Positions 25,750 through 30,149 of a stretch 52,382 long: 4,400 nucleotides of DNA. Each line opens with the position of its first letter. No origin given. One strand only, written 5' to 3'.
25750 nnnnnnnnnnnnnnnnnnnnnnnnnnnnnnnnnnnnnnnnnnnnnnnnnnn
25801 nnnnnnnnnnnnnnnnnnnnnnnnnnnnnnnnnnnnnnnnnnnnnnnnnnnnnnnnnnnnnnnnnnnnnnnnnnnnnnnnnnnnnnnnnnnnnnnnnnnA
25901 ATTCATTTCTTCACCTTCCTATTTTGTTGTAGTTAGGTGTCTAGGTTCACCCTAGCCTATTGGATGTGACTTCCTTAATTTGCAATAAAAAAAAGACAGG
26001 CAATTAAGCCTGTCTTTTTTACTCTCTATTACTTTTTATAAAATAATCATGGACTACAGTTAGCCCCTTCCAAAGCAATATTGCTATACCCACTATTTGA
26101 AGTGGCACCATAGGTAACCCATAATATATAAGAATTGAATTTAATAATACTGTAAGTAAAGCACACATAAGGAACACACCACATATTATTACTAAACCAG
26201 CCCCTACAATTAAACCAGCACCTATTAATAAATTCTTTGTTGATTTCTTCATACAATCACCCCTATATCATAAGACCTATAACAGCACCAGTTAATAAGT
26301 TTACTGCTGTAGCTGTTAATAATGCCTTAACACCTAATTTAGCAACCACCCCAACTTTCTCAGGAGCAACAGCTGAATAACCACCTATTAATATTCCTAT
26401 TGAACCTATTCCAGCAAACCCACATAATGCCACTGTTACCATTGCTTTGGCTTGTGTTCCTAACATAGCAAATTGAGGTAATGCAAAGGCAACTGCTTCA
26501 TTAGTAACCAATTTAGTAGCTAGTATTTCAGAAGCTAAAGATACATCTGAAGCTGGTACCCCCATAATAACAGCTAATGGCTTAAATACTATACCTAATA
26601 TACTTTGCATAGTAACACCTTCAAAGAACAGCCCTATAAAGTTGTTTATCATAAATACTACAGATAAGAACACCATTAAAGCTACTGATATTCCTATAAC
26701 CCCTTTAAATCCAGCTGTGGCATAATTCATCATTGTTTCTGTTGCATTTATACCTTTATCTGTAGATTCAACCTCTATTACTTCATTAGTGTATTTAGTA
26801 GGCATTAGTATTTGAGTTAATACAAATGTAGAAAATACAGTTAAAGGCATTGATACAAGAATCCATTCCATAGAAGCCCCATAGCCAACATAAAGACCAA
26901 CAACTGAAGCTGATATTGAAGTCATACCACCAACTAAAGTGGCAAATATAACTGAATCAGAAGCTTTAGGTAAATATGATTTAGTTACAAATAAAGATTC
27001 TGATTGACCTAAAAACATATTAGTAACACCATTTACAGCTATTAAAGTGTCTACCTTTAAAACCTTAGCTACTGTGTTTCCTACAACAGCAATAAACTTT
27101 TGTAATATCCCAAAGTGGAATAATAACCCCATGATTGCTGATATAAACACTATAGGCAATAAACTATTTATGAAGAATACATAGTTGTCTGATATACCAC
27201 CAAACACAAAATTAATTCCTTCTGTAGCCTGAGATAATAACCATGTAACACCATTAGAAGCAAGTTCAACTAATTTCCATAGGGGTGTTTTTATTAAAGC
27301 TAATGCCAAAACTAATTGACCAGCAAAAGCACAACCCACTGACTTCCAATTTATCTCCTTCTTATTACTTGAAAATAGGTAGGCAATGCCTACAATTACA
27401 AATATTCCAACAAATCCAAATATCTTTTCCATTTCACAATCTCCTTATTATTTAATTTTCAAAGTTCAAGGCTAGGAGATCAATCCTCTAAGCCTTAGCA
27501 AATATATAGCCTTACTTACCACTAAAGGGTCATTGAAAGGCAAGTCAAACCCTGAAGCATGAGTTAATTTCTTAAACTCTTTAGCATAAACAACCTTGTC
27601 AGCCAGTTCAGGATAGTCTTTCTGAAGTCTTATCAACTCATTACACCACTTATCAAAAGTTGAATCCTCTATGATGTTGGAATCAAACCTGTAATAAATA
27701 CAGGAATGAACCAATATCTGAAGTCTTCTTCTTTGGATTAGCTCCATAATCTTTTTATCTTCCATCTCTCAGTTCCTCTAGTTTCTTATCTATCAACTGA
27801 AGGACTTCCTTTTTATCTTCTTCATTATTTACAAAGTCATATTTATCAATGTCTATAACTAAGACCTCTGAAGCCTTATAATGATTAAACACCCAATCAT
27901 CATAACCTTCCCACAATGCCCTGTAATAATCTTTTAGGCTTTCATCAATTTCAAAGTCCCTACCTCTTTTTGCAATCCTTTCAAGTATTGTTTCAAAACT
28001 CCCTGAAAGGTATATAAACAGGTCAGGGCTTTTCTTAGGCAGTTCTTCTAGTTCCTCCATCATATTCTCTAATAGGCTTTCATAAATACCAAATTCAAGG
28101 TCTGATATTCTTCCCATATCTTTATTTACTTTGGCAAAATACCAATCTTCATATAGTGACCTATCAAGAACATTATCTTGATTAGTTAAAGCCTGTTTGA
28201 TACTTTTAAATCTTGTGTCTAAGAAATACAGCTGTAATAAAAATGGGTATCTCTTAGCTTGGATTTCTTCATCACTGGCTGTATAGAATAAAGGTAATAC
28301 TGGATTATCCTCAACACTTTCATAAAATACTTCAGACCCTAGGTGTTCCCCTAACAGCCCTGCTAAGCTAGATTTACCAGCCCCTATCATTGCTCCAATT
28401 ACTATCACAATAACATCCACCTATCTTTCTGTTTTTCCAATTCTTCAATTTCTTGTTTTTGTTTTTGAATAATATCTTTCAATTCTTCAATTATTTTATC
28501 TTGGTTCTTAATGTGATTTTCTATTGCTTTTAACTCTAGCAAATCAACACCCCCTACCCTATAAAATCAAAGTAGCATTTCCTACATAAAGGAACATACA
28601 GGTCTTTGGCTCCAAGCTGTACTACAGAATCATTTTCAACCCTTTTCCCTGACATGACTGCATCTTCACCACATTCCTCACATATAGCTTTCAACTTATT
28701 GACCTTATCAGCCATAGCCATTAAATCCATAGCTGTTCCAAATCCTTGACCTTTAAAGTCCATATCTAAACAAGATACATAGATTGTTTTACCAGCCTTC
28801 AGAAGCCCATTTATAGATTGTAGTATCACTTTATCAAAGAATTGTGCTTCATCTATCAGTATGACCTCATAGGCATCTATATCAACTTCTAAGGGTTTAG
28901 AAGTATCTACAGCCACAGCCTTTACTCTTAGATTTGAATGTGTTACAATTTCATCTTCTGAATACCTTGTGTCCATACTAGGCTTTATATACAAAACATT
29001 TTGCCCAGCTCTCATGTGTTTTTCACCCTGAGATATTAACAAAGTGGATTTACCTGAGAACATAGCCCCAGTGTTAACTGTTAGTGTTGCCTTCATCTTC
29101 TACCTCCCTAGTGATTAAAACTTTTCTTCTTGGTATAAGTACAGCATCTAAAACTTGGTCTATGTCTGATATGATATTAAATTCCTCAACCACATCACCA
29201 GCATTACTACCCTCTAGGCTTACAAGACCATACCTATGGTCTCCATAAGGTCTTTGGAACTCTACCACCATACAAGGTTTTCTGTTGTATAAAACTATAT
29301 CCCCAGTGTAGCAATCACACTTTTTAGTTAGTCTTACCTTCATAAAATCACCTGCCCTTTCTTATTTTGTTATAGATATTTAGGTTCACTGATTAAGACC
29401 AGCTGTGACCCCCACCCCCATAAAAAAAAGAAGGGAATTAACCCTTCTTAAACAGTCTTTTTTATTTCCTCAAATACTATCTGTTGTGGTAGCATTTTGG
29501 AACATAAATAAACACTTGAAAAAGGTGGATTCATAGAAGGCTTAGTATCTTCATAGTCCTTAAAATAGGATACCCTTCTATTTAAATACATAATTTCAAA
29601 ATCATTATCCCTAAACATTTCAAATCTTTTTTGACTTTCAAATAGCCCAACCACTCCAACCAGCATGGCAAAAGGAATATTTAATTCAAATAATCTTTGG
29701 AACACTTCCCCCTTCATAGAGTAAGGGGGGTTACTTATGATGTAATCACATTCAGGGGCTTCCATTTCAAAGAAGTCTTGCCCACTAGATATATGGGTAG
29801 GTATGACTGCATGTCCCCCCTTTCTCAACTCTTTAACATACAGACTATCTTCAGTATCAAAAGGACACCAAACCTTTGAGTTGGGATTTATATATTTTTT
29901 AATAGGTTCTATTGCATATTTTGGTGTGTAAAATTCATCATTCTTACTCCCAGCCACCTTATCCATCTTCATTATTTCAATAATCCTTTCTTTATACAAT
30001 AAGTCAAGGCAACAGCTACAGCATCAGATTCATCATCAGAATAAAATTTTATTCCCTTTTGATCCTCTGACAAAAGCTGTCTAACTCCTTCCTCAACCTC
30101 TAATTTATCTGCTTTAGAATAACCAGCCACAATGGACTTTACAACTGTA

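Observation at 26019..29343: Phage-borne nucleoside import-and-phosphorylation operon: NupC-family transporter, deoxynucleoside kinase and thymidine kinase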

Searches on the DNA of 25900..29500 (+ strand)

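Call 5: search_dna_similar(query=window:25900-29500:+, collection=phages, mode=near, max_rows=20)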
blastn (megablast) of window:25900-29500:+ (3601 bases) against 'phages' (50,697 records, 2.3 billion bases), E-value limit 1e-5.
No match.

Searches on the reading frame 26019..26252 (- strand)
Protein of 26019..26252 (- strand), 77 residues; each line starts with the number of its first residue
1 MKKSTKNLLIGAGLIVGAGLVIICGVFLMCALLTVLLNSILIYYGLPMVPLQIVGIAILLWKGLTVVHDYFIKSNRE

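Call 3: search_protein_families(library=pfam, proteins=[window:26019-26252:-], max_evalue=0.01)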
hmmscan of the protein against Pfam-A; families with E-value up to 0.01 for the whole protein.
window:26019-26252:- (77 aa): 1 family
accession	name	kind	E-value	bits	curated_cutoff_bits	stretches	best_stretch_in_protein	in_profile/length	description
PF07332.16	Phage_holin_3_6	-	0.0013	19.2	28.4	1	1-60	26-81/116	Putative Actinobacterial Holin-X, holin superfamily III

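Call 4: search_protein_families(library=ncbifam, proteins=[window:26019-26252:-], max_evalue=0.01)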
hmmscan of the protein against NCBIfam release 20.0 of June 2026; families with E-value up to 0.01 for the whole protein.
window:26019-26252:- (77 aa): 0 families

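Call 11: search_protein_families(library=phrogs, proteins=[window:26019-26252:-], max_evalue=0.001)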
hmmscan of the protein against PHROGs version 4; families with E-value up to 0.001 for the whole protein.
window:26019-26252:- (77 aa): 0 families

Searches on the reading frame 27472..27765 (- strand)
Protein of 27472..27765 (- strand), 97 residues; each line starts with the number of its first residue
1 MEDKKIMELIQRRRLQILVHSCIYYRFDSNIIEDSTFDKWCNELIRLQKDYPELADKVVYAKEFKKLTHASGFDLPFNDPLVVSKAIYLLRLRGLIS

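Call 3: search_protein_families(library=pfam, proteins=[window:27472-27765:-], max_evalue=0.01)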
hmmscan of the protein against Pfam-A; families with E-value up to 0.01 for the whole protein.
window:27472-27765:- (97 aa): 1 family
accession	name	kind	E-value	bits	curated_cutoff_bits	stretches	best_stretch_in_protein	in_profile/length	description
PF22745.1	Nlig-Ia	-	2.7e-28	98.9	27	1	6-91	2-87/92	DNA ligase-like, N-terminal NAD+-binding domain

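Call 4: search_protein_families(library=ncbifam, proteins=[window:27472-27765:-], max_evalue=0.01)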
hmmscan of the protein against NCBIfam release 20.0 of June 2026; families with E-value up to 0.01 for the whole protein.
window:27472-27765:- (97 aa): 2 families
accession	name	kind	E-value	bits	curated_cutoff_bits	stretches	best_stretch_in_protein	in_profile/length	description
TIGR00575.1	dnlj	equivalog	4e-05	22.2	444.45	1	16-56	4-44/652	NAD-dependent DNA ligase LigA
NF005932.1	PRK07956.1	equivalog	0.0002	20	369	1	10-57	3-50/664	NAD-dependent DNA ligase LigA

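Call 11: search_protein_families(library=phrogs, proteins=[window:27472-27765:-], max_evalue=0.001)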
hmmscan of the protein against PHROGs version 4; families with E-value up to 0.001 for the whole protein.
window:27472-27765:- (97 aa): 3 families
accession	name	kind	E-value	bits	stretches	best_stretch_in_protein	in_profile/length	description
phrog_6466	-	DNA, RNA and nucleotide metabolism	5.1e-31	108.1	1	3-92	6-95/104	DNA ligase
phrog_3869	-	DNA, RNA and nucleotide metabolism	2.4e-05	24.1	1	16-67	15-74/656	NAD-dependent DNA ligase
phrog_18456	-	DNA, RNA and nucleotide metabolism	0.00089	20.5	0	18-57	71-110/119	DNA ligase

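Call 92: search_solved_structures(query=window:27472-27765:-, max_evalue=0.01, show_alignments=1)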
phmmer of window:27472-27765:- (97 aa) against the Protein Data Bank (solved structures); distinct sequences matched with E-value up to 0.01: 0.

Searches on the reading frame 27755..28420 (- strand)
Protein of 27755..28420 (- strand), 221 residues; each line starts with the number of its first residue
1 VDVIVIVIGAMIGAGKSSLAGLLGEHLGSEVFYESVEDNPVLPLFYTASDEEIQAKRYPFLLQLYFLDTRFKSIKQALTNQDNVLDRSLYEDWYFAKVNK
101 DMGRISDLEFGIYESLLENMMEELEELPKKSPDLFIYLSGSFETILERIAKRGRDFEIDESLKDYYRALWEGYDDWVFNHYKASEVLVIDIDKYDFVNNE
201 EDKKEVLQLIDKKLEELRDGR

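Call 3: search_protein_families(library=pfam, proteins=[window:27755-28420:-], max_evalue=0.01)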
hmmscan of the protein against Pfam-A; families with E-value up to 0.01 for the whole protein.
window:27755-28420:- (221 aa): 4 families
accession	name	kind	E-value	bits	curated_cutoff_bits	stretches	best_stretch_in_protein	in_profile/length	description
PF01712.25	dNK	-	1.8e-39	136.1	27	1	6-212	1-200/203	Deoxynucleoside kinase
PF02223.23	Thymidylate_kin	-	5.3e-06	26.7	27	1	116-177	102-163/185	Thymidylate kinase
PF13238.12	AAA_18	-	4.7e-05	24.3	29.4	1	6-153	1-112/128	AAA domain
PF13207.12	AAA_17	-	0.001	19.8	27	0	119-161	84-134/136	AAA domain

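Call 4: search_protein_families(library=ncbifam, proteins=[window:27755-28420:-], max_evalue=0.01)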
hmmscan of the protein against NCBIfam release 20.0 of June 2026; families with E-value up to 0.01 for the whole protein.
window:27755-28420:- (221 aa): 5 families
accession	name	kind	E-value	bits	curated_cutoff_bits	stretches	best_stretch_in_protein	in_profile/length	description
TIGR00041.1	DTMP_kinase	equivalog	1.7e-05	24.7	83.25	1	118-193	114-187/196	dTMP kinase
NF040667.1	hom_kin_desulfo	exception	0.0034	17.3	197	0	5-30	3-27/163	homoserine kinase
TIGR02173.1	cyt_kin_arch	equivalog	0.0037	17.3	102.1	0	129-212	87-166/169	(d)CMP kinase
NF007336.0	PRK09825.1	equivalog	0.0065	16.1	304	1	127-175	93-142/176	gluconokinase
TIGR01313.1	therm_gnt_kin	subfamily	0.0093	15.7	113.75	0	134-172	97-135/164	gluconokinase, GntK/IdnK-type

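Call 11: search_protein_families(library=phrogs, proteins=[window:27755-28420:-], max_evalue=0.001)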
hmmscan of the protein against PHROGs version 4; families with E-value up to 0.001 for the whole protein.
window:27755-28420:- (221 aa): 1 family
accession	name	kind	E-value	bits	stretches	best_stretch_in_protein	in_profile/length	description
phrog_761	-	other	3.3e-36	126.7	1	4-217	20-218/362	thymidylate kinase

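Call 67: search_solved_structures(query=window:27755-28420:-, max_evalue=0.00001, show_alignments=1)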
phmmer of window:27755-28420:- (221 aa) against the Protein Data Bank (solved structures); distinct sequences matched with E-value up to 0.00001: 8.
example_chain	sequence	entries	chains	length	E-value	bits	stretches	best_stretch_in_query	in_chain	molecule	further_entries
2jas_A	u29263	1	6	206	1.3e-23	87.3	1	6-213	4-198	DEOXYGUANOSINE KINASE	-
2jaq_A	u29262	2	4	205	1.4e-23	87.2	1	6-213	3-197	DEOXYGUANOSINE KINASE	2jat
8puu_A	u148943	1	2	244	1.8e-19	73.7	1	6-179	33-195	Deoxynucleoside kinase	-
6ybh_A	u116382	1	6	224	1.3e-08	38.3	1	65-193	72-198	Deoxynucleoside kinase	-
1zm7_A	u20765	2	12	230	1.5e-08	38.1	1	56-193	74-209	Deoxynucleoside kinase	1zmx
1j90_A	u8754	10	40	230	1.5e-08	38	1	56-193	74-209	Deoxyribonucleoside kinase | DEOXYNUCLEOSIDE KINASE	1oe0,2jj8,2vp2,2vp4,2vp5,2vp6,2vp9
2jcs_A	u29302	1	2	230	1.6e-08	38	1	56-193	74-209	DEOXYNUCLEOSIDE KINASE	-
1ot3_A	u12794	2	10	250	1.8e-08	37.8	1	56-193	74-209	Deoxyribonucleoside Kinase | DEOXYNUCLEOSIDE KINASE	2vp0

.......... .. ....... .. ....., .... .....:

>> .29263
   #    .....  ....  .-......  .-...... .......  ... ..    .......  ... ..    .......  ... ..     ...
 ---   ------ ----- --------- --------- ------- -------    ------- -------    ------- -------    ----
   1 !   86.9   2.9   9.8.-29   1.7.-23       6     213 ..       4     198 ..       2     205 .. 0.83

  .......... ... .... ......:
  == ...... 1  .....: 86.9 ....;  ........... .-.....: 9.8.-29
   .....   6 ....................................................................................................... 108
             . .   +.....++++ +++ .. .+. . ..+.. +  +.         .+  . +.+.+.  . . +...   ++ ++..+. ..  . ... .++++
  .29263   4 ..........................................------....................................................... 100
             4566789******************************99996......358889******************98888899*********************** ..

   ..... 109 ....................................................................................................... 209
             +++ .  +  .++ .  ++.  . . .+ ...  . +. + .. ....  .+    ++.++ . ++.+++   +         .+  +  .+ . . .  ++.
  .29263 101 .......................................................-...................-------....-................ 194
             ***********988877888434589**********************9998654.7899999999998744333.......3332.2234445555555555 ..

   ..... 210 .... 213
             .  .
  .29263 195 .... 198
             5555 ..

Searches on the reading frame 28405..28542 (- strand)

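Call 3: search_protein_families(library=pfam, proteins=[window:28405-28542:-], max_evalue=0.01)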
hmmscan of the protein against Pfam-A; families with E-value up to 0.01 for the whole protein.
window:28405-28542:- (45 aa): 5 families
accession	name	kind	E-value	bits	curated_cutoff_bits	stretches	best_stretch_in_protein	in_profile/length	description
PF04102.17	SlyX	-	0.00029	21.9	30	1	4-39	5-40/67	SlyX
PF01519.22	DUF16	-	0.0015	19.5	40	1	3-40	35-72/104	Protein of unknown function DUF16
PF08702.15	Fib_alpha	-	0.0018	18.9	29.9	1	4-38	90-124/143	Fibrinogen alpha/beta chain family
PF11932.13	DUF3450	-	0.0021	17.8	32.6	1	3-41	52-90/241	Protein of unknown function (DUF3450)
PF25804.1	SYNE3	-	0.0064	17.4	30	1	3-44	37-77/83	Nesprin-3 domain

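Call 4: search_protein_families(library=ncbifam, proteins=[window:28405-28542:-], max_evalue=0.01)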
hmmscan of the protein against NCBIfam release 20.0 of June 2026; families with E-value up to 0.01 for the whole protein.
window:28405-28542:- (45 aa): 1 family
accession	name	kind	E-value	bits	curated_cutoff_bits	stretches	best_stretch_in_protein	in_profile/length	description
NF001421.0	PRK00295.1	equivalog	0.0036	17.5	95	1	6-38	9-41/68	hypothetical protein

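Call 11: search_protein_families(library=phrogs, proteins=[window:28405-28542:-], max_evalue=0.001)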
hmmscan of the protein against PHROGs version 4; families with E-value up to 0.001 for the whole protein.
window:28405-28542:- (45 aa): 0 families

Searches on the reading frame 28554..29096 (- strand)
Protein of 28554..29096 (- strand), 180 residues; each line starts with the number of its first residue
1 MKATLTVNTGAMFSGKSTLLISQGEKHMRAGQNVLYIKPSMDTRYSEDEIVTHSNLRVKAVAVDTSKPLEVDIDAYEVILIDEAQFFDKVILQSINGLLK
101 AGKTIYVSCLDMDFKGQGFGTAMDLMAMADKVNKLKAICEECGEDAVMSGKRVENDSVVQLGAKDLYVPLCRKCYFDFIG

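Call 3: search_protein_families(library=pfam, proteins=[window:28554-29096:-], max_evalue=0.01)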
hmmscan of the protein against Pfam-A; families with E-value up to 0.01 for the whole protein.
window:28554-29096:- (180 aa): 2 families
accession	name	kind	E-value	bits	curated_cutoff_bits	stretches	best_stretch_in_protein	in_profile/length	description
PF00265.24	TK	-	1.7e-47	162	20.6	1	4-175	2-176/176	Thymidine kinase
PF13173.12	AAA_14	-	0.0022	18.5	27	1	7-103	6-89/129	AAA domain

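Call 4: search_protein_families(library=ncbifam, proteins=[window:28554-29096:-], max_evalue=0.01)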
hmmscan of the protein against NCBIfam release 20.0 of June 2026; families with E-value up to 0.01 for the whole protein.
window:28554-29096:- (180 aa): 5 families
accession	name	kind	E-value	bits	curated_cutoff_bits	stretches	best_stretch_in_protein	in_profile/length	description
NF003296.0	PRK04296.1-1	equivalog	9.9e-52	175.8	183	1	3-175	8-187/195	thymidine kinase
NF003300.0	PRK04296.1-5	equivalog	2.3e-24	86.3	195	1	3-177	2-189/194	thymidine kinase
NF003299.0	PRK04296.1-4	equivalog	4.8e-19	68.9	284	1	4-177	3-186/191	thymidine kinase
NF003297.0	PRK04296.1-2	equivalog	5e-12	45.9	252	1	3-163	2-168/216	thymidine kinase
NF003298.0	PRK04296.1-3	equivalog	7.9e-12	45.2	375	1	5-177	4-188/205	thymidine kinase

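Call 11: search_protein_families(library=phrogs, proteins=[window:28554-29096:-], max_evalue=0.001)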
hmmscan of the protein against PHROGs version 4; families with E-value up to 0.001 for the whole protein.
window:28554-29096:- (180 aa): 2 families
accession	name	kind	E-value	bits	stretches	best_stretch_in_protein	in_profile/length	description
phrog_592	-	other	9.2e-43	147.3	1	3-178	2-188/193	thymidine kinase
phrog_35515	-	other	2.1e-08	35.3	1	111-177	21-98/104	thymidine kinase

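Call 68: search_solved_structures(query=window:28554-29096:-, max_evalue=1e-10)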
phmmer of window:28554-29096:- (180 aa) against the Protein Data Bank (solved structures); distinct sequences matched with E-value up to 1e-10: 18.
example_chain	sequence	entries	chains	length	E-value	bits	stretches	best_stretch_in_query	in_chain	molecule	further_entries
2ja1_A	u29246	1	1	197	1.4e-34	122.6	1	6-175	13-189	THYMIDINE KINASE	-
2j9r_A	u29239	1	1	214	1.9e-34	122.1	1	6-175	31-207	THYMIDINE KINASE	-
1xx6_A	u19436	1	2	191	1.2e-32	116.2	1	7-175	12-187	Thymidine kinase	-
8y7w_A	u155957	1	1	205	4.6e-29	104.6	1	8-173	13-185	Thymidine kinase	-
3e2i_A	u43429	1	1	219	5.7e-29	104.3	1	8-173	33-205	Thymidine kinase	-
2orw_A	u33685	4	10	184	1.2e-26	96.8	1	2-175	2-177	Thymidine kinase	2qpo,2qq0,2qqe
4uxh_A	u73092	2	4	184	5.3e-26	94.6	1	7-176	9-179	THYMIDINE KINASE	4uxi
4uxj_A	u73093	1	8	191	6.1e-26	94.4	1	7-176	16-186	THYMIDINE KINASE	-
2wvj_A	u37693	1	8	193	1.2e-24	90.3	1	5-176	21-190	THYMIDINE KINASE, CYTOSOLIC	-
5fuv_A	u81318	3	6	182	2e-24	89.5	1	9-175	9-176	THYMDINE KINASE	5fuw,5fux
5fuy_A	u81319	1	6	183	2.1e-24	89.5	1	9-175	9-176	THYMDINE KINASE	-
1w4r_A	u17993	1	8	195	2.7e-24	89.1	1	5-177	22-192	THYMIDINE KINASE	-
1xbt_A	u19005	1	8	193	2.9e-24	89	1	5-176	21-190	Thymidine kinase, cytosolic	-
2orv_A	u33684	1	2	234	4.8e-24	88.3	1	5-177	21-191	Thymidine kinase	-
2b8t_A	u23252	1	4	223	2.4e-22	82.7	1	8-173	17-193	Thymidine kinase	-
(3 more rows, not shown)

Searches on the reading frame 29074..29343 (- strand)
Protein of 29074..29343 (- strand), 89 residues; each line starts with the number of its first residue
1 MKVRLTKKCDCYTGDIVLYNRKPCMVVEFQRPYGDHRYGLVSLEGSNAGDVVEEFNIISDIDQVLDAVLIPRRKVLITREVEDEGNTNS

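Call 3: search_protein_families(library=pfam, proteins=[window:29074-29343:-], max_evalue=0.01)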
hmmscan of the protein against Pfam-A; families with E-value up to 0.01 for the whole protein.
window:29074-29343:- (89 aa): 0 families

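Call 4: search_protein_families(library=ncbifam, proteins=[window:29074-29343:-], max_evalue=0.01)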
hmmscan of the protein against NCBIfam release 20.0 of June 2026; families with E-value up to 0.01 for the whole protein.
window:29074-29343:- (89 aa): 0 families

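Call 11: search_protein_families(library=phrogs, proteins=[window:29074-29343:-], max_evalue=0.001)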
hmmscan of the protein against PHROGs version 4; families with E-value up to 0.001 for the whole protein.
window:29074-29343:- (89 aa): 0 families

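Call 91: search_solved_structures(query=window:29074-29343:-, max_evalue=1)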
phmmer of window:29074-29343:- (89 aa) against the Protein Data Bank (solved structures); distinct sequences matched with E-value up to 1: 0.

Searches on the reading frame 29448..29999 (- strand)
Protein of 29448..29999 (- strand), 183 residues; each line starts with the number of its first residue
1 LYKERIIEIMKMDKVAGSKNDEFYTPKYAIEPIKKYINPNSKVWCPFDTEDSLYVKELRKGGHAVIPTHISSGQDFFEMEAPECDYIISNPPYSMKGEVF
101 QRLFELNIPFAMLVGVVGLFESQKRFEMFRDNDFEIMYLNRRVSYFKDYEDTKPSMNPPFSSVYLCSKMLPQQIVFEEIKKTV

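Call 3: search_protein_families(library=pfam, proteins=[window:29448-29999:-], max_evalue=0.01)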
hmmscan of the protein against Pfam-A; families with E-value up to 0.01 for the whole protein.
window:29448-29999:- (183 aa): 2 families
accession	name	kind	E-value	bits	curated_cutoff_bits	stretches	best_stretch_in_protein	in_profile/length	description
PF13651.11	EcoRI_methylase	-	0.0024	17.7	26.4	0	83-148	138-203/345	Adenine-specific methyltransferase EcoRI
PF02384.22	N6_Mtase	-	0.0044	16.8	20.4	0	80-96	122-138/311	N-6 DNA Methylase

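Call 11: search_protein_families(library=phrogs, proteins=[window:29448-29999:-], max_evalue=0.001)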
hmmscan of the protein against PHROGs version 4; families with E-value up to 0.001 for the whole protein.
window:29448-29999:- (183 aa): 2 families
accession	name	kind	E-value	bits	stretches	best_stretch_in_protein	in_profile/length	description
phrog_799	-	other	3.1e-30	106.8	1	7-174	199-371/458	DNA methyltransferase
phrog_6380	-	other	6e-05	23.2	1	78-101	121-144/382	DNA methyltransferase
